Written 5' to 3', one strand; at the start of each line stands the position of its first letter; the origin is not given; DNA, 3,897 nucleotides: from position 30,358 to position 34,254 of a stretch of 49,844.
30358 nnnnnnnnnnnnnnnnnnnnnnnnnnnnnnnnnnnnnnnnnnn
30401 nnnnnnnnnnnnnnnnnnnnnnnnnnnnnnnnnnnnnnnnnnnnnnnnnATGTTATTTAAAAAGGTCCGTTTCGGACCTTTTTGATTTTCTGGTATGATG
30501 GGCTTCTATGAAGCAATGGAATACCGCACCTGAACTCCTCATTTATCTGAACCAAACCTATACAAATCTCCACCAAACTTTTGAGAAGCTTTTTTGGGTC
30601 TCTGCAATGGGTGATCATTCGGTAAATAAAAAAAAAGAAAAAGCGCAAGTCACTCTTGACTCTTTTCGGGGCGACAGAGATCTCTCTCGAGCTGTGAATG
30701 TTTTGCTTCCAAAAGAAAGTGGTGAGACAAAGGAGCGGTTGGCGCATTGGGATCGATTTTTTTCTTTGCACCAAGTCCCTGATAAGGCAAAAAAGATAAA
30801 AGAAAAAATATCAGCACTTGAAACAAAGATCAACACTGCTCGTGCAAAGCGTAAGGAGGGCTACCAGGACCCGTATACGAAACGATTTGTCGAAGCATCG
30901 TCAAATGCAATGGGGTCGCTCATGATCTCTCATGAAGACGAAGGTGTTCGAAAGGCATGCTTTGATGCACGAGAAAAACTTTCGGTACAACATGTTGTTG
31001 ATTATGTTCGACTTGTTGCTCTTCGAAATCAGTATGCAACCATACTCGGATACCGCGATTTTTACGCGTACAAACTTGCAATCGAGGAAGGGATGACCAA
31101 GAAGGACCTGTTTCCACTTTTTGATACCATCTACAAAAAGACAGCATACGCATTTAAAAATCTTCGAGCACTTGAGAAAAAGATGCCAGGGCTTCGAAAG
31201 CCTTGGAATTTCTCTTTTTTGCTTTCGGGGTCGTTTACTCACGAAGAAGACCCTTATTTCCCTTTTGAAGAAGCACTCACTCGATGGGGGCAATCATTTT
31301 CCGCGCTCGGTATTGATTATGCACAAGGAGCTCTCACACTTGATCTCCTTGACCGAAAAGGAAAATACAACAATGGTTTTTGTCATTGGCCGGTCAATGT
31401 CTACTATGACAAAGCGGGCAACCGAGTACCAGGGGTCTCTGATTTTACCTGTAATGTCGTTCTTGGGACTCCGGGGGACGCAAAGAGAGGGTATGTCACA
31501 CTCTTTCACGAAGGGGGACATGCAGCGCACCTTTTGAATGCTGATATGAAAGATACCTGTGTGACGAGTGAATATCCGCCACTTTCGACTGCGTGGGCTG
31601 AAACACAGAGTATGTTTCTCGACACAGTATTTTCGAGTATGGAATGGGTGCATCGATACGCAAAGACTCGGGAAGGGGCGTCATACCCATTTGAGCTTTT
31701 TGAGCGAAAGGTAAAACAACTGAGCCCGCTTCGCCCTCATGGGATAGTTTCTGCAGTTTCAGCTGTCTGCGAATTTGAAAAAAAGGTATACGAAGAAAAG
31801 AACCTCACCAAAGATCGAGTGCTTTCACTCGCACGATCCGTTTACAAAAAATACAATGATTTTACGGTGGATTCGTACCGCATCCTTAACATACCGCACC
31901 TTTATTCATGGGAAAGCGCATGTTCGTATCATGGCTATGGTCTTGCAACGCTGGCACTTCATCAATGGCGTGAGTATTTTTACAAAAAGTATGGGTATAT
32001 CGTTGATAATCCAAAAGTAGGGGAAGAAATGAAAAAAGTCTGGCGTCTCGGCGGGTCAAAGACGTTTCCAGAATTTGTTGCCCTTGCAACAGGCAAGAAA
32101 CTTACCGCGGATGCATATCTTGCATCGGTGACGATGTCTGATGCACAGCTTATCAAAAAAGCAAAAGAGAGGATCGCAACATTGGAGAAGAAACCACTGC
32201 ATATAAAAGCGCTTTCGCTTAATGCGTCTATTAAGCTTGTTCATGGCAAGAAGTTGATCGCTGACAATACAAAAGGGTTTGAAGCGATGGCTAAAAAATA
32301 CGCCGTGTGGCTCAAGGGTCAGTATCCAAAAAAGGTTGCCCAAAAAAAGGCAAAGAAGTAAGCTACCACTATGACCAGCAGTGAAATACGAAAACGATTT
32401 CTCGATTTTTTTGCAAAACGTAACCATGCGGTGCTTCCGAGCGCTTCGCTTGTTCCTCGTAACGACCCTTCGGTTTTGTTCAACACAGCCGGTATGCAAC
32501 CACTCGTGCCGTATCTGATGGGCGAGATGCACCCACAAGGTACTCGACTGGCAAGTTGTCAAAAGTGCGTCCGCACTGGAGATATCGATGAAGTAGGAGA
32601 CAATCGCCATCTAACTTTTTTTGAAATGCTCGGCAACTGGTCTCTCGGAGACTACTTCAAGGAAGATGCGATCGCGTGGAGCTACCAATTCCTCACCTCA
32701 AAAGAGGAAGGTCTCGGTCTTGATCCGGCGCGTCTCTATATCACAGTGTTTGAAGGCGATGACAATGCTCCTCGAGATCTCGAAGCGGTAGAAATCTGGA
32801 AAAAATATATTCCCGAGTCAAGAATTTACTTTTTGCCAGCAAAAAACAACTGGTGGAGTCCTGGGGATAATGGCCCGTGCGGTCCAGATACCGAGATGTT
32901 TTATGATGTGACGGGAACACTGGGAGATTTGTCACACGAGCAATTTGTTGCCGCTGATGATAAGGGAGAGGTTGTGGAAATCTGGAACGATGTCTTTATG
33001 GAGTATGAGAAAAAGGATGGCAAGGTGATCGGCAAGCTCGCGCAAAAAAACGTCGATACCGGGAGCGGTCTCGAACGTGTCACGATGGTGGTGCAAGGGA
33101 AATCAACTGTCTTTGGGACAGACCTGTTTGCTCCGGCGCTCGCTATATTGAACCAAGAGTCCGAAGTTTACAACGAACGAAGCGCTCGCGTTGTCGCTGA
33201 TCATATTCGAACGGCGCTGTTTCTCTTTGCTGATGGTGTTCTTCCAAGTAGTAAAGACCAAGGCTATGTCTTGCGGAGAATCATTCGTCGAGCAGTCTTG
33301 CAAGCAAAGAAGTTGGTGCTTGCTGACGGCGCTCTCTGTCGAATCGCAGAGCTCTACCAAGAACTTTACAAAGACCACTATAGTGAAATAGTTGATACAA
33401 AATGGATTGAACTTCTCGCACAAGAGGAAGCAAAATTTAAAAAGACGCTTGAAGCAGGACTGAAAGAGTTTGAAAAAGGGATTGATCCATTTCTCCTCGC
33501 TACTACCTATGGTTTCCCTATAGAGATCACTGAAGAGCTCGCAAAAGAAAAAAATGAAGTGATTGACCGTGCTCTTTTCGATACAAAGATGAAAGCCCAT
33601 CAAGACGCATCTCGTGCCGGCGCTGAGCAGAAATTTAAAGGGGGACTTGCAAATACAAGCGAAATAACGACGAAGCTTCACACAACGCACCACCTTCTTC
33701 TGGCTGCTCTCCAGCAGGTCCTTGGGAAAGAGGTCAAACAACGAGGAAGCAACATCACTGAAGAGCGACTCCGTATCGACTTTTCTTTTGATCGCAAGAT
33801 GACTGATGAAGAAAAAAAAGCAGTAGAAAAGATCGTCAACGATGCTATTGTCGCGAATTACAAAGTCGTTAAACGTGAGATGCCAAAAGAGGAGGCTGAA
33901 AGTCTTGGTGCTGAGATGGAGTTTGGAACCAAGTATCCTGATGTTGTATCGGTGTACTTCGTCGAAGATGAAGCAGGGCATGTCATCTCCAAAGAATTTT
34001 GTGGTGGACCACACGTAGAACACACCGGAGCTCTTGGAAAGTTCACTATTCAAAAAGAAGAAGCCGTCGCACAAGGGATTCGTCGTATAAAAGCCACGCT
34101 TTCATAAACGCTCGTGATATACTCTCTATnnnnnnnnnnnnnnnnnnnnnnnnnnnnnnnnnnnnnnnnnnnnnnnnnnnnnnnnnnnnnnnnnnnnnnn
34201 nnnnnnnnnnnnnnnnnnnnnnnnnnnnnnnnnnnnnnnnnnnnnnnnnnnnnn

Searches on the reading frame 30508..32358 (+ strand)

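Call 73: search_protein_families(library=pfam, proteins=[window:30508-32358:+], max_evalue=0.00001)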
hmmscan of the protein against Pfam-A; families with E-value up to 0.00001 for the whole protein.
window:30508-32358:+ (617 aa): 1 family
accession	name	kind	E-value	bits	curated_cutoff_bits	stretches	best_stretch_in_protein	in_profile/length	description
PF01432.26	Peptidase_M3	-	1.9e-16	60.9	27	1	138-541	1-455/457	Peptidase family M3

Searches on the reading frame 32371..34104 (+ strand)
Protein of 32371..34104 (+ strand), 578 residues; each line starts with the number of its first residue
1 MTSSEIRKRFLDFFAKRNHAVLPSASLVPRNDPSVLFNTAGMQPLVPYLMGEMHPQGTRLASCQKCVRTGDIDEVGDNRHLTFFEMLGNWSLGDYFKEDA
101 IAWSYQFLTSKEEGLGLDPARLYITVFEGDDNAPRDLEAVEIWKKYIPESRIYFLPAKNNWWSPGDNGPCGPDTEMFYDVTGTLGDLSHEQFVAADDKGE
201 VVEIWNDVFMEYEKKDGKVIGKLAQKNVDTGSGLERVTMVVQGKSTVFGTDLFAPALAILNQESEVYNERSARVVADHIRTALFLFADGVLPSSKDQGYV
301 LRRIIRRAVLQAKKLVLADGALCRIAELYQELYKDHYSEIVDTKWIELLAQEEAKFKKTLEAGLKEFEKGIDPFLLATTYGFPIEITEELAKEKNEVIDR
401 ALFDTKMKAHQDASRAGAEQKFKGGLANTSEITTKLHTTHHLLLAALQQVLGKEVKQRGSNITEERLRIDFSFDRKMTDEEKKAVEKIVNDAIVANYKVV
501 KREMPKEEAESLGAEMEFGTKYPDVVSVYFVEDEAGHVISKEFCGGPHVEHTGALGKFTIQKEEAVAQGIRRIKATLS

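Call 73: search_protein_families(library=pfam, proteins=[window:32371-34104:+], max_evalue=0.00001)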
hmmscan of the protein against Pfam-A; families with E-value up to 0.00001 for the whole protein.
window:32371-34104:+ (578 aa): 2 families
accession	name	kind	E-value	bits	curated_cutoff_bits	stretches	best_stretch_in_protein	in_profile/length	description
PF01411.24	tRNA-synt_2c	-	8.9e-123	411.2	30.3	1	5-431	1-447/552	tRNA synthetases class II (A)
PF07973.19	tRNA_SAD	-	6.1e-14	52.2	24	1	526-573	1-43/44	Threonyl and Alanyl tRNA synthetase second additional domain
